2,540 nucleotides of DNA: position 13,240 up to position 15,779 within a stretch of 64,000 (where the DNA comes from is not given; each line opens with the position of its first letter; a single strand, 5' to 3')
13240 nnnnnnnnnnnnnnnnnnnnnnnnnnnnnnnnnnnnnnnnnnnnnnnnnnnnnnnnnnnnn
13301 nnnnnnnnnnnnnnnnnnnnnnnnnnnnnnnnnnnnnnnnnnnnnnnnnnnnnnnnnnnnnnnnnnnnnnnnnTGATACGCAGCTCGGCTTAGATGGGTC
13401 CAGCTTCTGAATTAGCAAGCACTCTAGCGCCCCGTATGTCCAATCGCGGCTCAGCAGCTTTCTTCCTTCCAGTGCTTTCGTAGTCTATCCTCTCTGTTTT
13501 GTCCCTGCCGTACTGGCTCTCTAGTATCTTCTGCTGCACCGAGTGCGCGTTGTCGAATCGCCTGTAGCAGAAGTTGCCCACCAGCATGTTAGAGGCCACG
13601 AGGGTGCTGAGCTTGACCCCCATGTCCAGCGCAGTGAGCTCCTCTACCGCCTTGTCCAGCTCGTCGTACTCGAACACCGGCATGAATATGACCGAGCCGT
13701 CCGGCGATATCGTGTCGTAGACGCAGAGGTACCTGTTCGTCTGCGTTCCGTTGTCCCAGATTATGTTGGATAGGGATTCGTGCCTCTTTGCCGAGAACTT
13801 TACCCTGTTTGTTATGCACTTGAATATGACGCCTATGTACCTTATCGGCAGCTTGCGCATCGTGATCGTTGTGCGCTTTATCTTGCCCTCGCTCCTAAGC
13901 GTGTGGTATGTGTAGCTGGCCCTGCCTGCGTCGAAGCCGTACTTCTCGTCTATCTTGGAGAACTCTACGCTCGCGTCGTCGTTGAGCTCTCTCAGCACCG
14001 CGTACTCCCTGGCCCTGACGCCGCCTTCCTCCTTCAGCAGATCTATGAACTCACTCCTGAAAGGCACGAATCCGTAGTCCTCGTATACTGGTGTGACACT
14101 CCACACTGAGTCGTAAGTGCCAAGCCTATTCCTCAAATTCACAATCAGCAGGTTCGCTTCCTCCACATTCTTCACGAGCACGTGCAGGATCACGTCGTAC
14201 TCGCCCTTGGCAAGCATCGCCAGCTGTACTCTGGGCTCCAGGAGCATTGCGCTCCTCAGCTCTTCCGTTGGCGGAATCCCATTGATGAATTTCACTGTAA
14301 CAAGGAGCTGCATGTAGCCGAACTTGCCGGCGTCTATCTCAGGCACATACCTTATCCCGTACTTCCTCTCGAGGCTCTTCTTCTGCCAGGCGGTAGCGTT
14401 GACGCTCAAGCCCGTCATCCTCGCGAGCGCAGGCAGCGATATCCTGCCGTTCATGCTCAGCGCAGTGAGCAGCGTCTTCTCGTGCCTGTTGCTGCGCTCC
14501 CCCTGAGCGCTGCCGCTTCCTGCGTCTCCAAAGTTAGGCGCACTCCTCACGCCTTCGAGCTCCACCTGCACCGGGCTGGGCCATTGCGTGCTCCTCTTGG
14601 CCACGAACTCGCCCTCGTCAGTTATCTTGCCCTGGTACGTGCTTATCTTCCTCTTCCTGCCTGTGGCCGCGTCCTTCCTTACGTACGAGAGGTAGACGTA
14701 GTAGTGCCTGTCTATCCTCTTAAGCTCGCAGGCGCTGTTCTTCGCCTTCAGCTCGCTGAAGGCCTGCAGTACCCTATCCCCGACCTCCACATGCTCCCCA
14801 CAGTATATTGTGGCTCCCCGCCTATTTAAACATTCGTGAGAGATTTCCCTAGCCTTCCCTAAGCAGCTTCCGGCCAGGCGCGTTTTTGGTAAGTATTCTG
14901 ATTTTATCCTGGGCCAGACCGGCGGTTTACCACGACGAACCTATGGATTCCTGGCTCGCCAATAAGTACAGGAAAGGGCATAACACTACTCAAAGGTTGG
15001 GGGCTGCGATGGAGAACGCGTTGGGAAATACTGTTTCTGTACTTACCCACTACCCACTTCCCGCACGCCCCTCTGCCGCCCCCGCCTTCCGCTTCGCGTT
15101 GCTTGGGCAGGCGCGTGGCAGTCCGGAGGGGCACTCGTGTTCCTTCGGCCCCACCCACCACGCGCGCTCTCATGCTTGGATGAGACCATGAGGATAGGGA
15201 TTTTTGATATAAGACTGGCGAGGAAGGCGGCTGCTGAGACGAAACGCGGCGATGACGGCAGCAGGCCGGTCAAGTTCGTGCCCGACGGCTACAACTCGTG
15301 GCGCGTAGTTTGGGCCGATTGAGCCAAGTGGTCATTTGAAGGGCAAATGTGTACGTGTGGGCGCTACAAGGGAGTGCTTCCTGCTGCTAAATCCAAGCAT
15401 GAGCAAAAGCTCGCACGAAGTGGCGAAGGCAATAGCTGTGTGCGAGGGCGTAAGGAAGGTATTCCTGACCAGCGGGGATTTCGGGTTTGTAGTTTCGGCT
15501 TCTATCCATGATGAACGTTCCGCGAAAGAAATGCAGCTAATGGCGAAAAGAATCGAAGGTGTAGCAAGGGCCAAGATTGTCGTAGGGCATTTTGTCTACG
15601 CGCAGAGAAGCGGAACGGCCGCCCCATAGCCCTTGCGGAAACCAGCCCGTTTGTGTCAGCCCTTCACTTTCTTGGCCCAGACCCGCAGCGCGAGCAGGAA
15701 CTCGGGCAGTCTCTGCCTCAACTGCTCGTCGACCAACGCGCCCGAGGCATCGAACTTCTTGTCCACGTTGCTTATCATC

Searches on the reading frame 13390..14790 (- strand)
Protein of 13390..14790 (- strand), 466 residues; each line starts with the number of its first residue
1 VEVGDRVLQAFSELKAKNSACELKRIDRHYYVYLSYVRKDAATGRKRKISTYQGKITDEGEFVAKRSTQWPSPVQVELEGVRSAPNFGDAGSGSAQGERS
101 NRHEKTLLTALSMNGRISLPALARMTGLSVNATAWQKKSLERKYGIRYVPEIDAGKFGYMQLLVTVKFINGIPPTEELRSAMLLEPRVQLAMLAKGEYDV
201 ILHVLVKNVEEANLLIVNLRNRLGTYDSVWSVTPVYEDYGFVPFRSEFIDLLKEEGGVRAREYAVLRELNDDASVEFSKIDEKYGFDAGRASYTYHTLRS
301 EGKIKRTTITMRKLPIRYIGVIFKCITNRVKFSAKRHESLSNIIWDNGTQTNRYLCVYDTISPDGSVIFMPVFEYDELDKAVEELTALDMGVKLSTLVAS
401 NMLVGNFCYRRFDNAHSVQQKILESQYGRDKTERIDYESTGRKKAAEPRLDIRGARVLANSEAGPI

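Call 8: search_protein_families(library=pfam, proteins=[window:13390-14790:-], max_evalue=0.1)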
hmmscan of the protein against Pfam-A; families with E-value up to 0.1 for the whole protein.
window:13390-14790:- (466 aa): 3 families
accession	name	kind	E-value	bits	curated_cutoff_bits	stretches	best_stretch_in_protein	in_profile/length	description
PF13412.12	HTH_24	-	0.00016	21.6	21.9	1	102-142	3-43/48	Winged helix-turn-helix DNA-binding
PF13404.12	HTH_AsnC-type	-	0.00025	21.2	27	1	107-132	8-33/42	AsnC-type helix-turn-helix domain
PF01037.27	AsnC_trans_reg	-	0.0054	17.1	25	1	175-219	11-56/73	Lrp/AsnC ligand binding domain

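Call 21: find_homologous_proteins(query=window:13390-14790:-, max_evalue=0.001)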
Query window:13390-14790:- (466 aa): 52 proteins with E <= 0.001 among 8000 candidates.
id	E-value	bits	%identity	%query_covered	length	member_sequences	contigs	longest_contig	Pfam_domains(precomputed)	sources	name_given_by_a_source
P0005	0.0e+0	1044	100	100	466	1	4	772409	-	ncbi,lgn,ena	-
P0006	3.1e-172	592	60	98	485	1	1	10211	PF13412.13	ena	-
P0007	3.1e-159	549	55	98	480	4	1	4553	PF13412.13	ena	-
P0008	3.5e-159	549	56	98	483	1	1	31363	PF13412.13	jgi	jgi:DNA-binding Lrp family transcriptional regulator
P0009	2.2e-157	543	54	99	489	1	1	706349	PF13412.13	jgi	jgi:DNA-binding Lrp family transcriptional regulator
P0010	3.8e-154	532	52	99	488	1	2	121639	PF13412.13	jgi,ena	jgi:DNA-binding Lrp family transcriptional regulator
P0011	1.3e-149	517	53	99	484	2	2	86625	-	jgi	jgi:DNA-binding Lrp family transcriptional regulator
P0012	7.0e-145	501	49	99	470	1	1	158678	-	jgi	jgi:DNA-binding Lrp family transcriptional regulator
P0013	2.9e-142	493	51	99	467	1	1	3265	-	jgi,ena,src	-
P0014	4.0e-142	492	50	99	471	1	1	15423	-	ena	-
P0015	5.8e-142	492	49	98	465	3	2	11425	-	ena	-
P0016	6.9e-138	478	48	99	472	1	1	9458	PF13412.13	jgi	jgi:DNA-binding Lrp family transcriptional regulator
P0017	4.7e-137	476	57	82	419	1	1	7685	PF13404.13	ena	-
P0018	1.5e-129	451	47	98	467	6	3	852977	-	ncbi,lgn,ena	-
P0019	4.7e-120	420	43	98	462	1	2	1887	PF13412.13,PF13404.13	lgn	-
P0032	8.0e-102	360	39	96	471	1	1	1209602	PF13412.13,PF13404.13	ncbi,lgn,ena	-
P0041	6.4e-76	274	36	96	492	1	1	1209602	-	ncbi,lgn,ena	-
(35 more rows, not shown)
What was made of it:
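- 13390..14790 (-): 466-aa tandem Lrp/AsnC (FFRP) protein, the conserved convergent partner. Layout: N-domain 1-64, disordered linker, wHTH+RAM (94-240), second wHTH+RAM (246-404). 52 homolog clusters (call 21).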

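Call 24: find_related_loci(query=A2, collection=metagenome_contigs, flank=4000)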
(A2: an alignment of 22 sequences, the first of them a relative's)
Query A2 (466 aa) in metagenome_contigs; peptide patterns used: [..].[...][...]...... (x = any residue, [..] = any of these).
29 stretches matched a pattern; 21 encode a relative of the query (tblastn E <= 1e-3); 21 distinct loci.
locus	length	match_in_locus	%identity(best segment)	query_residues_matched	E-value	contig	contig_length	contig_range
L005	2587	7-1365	54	18-466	3e-170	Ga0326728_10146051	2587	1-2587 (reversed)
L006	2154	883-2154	52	2-420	9e-154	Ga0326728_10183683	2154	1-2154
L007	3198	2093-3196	52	5-368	1e-128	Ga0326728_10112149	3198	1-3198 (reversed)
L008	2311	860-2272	44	2-454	4e-125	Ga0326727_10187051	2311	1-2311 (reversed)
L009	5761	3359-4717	42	6-456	1e-116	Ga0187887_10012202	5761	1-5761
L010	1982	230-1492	43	49-457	7e-122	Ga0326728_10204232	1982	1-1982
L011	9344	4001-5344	42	6-456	4e-114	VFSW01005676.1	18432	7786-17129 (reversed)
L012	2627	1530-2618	49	5-365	2e-118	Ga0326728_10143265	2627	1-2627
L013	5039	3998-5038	52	2-343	3e-113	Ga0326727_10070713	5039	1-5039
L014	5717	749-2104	41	6-456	2e-110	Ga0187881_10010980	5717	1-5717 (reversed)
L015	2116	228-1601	41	3-454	1e-115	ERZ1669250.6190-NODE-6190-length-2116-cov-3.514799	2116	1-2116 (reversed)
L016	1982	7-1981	42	49-457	1e-93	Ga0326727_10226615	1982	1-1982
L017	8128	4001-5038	42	104-437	1e-79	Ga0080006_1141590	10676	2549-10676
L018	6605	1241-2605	35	1-438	6e-71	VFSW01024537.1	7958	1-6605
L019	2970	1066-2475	32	10-457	3e-68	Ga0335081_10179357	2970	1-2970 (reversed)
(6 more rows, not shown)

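Call 77: predict_structure(alignment_id=A2)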
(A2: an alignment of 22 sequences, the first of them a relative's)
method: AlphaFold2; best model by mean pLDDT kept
length: 466 residues; sequences in the alignment: 22
mean_pLDDT: 85.9   pTM: 0.71
mean pLDDT of the five models: 85.9, 85.2, 85.2, 85.0, 84.4
residues with pLDDT >= 90: 338; 70-90: 65; 50-70: 21; < 50: 42
segments of 3 or more residues with pLDDT < 50: 67-97, 441-445, 461-466
pLDDT, mean of each block of 10 residues (from residue 1): 83 88 87 84 76 90 63 26 26 39 92 94 92 95 97 95 96 95 97 94 96 96 95 93 96 93 97 96 96 96 96 93 96 94 88 94 93 91 94 93 95 94 94 84 52 66 42
secondary structure, 60 per line:
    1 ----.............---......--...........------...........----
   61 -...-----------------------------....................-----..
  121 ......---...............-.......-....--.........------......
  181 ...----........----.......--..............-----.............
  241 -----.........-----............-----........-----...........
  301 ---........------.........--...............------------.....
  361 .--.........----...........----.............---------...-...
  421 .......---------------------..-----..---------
elements in order: H5-17 E21-26 E29-39 E46-56 E62-64 H94-113 H119-126 H130-144 E146-152 H154-157 E160-168 H175-183 E188-195 E200-206 H209-222 E228-240 H246-254 H260-271 H277-284 H290-300 E304-311 E318-326 H329-343 E356-361 E364-372 H377-387 E392-404 H418-427
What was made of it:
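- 13390..14790 (-): AF2 pLDDT 85.9 (call 77).
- Closest known: Archaeal Lrp/AsnC. Different: Here two wHTH+RAM modules are fused in one chain, with an extra N-domain in most members (call 77).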

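Call 80: fold_search(model_id=the predicted structure, library=pdb)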
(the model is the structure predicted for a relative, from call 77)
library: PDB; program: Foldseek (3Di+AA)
matches with E <= 10: 1426; with E <= 0.001: 39
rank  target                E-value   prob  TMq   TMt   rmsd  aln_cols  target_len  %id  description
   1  4ch7                  3.6e-12  1.00  0.47  0.67  11.7       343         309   11  Crystal structure of the siroheme decarboxylase NirDL (released 2014-07-30)
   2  4czc                  6.9e-11  1.00  0.45  0.65  10.7       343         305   12  Crystal structure of the siroheme decarboxylase NirDL in co-complex with iron-uroporphyrin III analogue (released 2014-07-30)
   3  2cyy                  1.6e-05  1.00  0.26  0.74   2.3       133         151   21  Crystal structure of PH1519 from Pyrococcus horikosii OT3 (released 2006-09-19)
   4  2qz8_A                2.8e-05  1.00  0.25  0.69   3.2       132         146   20  Crystal structure of Mycobacterium tuberculosis Leucine response regulatory protein (LrpA) (released 2007-11-06)
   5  2dbb_B                3.1e-05  1.00  0.26  0.73   3.1       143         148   23  Crystal structure of PH0061 (released 2006-06-15)
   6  2gqq_C                4.3e-05  1.00  0.26  0.71   2.8       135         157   24  Crystal Structure of E. coli Leucine-responsive regulatory protein (Lrp) (released 2007-03-06)
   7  2vbw_A                4.6e-05  1.00  0.25  0.72   2.8       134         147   19  Feast or famine regulatory protein (Rv3291c)from M. tuberculosis complexed with L-Phenylalanine (released 2007-11-06)
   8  2znz_C                4.8e-05  1.00  0.26  0.77   2.3       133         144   22  Crystal structure of FFRP (released 2009-03-17)
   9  8q90_A                5.4e-05  1.00  0.26  0.77   2.4       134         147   23  Halophilic Lrp transcription factor (released 2024-01-31)
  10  3i4p                  7.5e-05  1.00  0.25  0.71   2.7       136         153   18  Crystal structure of AsnC family transcriptional regulator from Agrobacterium tumefaciens (released 2009-07-28)
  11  2pmh                  8.8e-05  1.00  0.26  0.73   2.6       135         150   21  Crystal structure of Thr132Ala of ST1022 from Sulfolobus tokodaii (released 2008-04-22)
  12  2e1c_MODEL_1_A        8.8e-05  1.00  0.24  0.71   2.7       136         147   21  Structure of Putative HTH-type transcriptional regulator PH1519/DNA Complex (released 2007-12-04)
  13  4pcq_C                8.8e-05  1.00  0.22  0.59   4.3       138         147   20  Crystal Structure of MtbAldR (Rv2779c) (released 2015-05-06)
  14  7fby                  9.9e-05  1.00  0.24  0.67   3.0       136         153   17  Crystal Structure of PH0140 from Pyrococcus horikosii OT3 (released 2022-07-20)
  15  3dtz_D                1.2e-04  1.00  0.26  0.47   9.8       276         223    9  Crystal structure of Putative Chlorite dismutase TA0507 (released 2008-08-05)
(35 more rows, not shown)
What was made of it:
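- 13390..14790 (-): Foldseek to NirDL tandem fusion 3.6e-12 and to Lrp TFs about 1e-5 (call 80).
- On Lrp/AsnC (FFRP) family, for the neighbouring 466-aa protein: AF2 plus Foldseek show two wHTH+RAM modules (calls 77, 80).
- Closest known: Siroheme decarboxylase NirDL / AhbAB. Same: It is the top Foldseek hit (4ch7, E 3.6e-12; call 80).
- The best structural match of the partner is NirDL, 4ch7, E 3.6e-12 (call 80).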

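Call 89: search_protein_families(library=padloc, proteins=[window:13390-14790:-], max_evalue=0.01)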
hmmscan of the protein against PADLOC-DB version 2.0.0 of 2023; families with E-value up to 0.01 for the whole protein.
window:13390-14790:- (466 aa): 0 families

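Call 90: search_protein_families(library=phrogs, proteins=[window:13390-14790:-], max_evalue=0.01)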
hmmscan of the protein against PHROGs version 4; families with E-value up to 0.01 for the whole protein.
window:13390-14790:- (466 aa): 0 families

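Call 93: search_solved_structures(query=A2, max_evalue=0.1, show_alignments=0)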
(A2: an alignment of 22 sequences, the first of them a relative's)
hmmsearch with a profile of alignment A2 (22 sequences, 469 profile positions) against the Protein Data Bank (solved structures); distinct sequences matched with E-value up to 0.1: 32.
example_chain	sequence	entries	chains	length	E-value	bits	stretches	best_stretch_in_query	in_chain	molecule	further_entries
1ri7_A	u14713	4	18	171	3.7e-14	55.4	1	105-224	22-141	Putative transcriptional regulator | Putative HTH-type transcriptional regulator PH1519 | Uncharacterized HTH-type transcriptional regulator PH1519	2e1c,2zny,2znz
2cyy_A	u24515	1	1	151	6.4e-14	54.6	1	109-224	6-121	Putative HTH-type transcriptional regulator PH1519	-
1i1g_A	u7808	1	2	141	2.9e-12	49.1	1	109-226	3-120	TRANSCRIPTIONAL REGULATOR LRPA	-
9w4v_A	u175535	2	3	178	2.5e-11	46.1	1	103-232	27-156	Uncharacterized HTH-type transcriptional regulator PH0140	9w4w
7fby_A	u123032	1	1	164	3e-11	45.8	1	105-233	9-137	Transcriptional regulatory protein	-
2dbb_A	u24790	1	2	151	1.9e-08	36.5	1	107-232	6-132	Putative HTH-type transcriptional regulator PH0061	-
2cfx_A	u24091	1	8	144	3.1e-08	35.9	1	110-227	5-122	HTH-TYPE TRANSCRIPTIONAL REGULATOR LRPC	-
8q90_A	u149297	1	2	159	1.4e-07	33.7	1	104-230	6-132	AsnC family transcriptional regulator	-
2gqq_A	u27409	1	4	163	2.3e-07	33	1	106-219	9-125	Leucine-responsive regulatory protein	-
2w25_A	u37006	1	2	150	1.3e-05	27.2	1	107-250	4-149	PROBABLE TRANSCRIPTIONAL REGULATORY PROTEIN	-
2efo_A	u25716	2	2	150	1.5e-05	27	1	110-222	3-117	150aa long hypothetical transcriptional regulator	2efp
2qz8_A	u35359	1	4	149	2.1e-05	26.5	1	108-249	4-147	Probable transcriptional regulatory protein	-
2pmh_A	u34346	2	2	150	2.7e-05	26.2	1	110-222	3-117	150aa long hypothetical transcriptional regulator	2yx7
2vbw_A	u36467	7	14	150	2.7e-05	26.2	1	107-248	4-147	TRANSCRIPTIONAL REGULATORY PROTEIN | PROBABLE TRANSCRIPTIONAL REGULATORY PROTEIN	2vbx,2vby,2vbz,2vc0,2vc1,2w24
2efq_A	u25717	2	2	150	2.9e-05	26.1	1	110-224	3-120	150aa long hypothetical transcriptional regulator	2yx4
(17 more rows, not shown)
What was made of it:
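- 13390..14790 (-): PDB profile search hits PH1519/FL11 at 3.7e-14 (call 93).
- On Lrp/AsnC (FFRP) family, for the neighbouring 466-aa protein: The PDB profile search gives E 3.7e-14 to PH1519 (call 93).
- Closest known: Archaeal Lrp/AsnC. Same: The partner protein's first module matches PH1519/FL11 and LrpA by sequence (call 93) and by fold (call 80).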

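Call 97: find_encoding_contigs(protein=P0032, flank=2500, max_places=1)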
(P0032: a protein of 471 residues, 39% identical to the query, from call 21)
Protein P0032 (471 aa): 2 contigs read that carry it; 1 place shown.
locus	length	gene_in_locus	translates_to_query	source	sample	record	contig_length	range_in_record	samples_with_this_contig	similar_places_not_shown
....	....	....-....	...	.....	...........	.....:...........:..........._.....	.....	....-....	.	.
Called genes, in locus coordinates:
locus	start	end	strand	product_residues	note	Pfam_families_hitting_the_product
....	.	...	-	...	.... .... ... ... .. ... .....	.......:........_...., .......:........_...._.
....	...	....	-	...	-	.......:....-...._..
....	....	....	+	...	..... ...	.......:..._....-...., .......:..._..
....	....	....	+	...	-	-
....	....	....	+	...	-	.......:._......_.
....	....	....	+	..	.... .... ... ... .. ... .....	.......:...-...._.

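Call 98: find_encoding_contigs(protein=P0041, flank=2500, max_places=1)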
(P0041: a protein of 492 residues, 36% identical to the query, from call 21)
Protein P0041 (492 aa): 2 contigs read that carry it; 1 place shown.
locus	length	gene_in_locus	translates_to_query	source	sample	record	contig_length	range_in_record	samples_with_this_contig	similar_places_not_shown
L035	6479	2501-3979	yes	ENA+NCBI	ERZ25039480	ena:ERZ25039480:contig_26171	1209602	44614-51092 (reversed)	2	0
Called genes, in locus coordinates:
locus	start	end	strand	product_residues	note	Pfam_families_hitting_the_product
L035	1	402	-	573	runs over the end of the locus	PF02776:TPP_enzyme_N, PF00205:TPP_enzyme_M, PF02775:TPP_enzyme_C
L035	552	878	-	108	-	PF00352:TBP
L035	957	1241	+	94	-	PF01157:Ribosomal_L21e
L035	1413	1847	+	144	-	-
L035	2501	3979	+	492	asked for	-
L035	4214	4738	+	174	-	PF13302:Acetyltransf_3 (weak), PF13420:Acetyltransf_4, PF00583:Acetyltransf_1, PF13673:Acetyltransf_10, PF13508:Acetyltransf_7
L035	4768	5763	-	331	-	-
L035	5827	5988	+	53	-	PF09853:DUF2080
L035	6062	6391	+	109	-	-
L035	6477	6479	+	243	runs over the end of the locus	-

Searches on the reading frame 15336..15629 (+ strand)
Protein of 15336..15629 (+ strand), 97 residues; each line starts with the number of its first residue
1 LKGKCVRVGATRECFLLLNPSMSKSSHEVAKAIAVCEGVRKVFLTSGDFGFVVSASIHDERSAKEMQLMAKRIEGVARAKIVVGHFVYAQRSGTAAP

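Call 63: search_protein_families(library=pfam, proteins=[window:15336-15629:+], max_evalue=0.1)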
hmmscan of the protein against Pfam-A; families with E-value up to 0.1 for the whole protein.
window:15336-15629:+ (97 aa): 1 family
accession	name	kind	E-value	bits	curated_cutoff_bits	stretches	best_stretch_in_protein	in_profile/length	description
PF01037.27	AsnC_trans_reg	-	0.00019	21.7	25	1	25-80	10-66/73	Lrp/AsnC ligand binding domain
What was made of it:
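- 15336..15629 (+): 97-aa stand-alone RAM-domain (demi-FFRP-like) protein, divergent from the regulator. It is conserved next to the regulator in 11 loci. Pfam AsnC_trans_reg E 1.9e-4, below the cutoff (call 63).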

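Call 89: search_protein_families(library=padloc, proteins=[window:15336-15629:+], max_evalue=0.01)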
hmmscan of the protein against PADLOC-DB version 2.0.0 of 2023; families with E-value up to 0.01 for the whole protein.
window:15336-15629:+ (97 aa): 0 families

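Call 90: search_protein_families(library=phrogs, proteins=[window:15336-15629:+], max_evalue=0.01)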
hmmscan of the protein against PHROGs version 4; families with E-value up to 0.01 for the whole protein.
window:15336-15629:+ (97 aa): 0 families
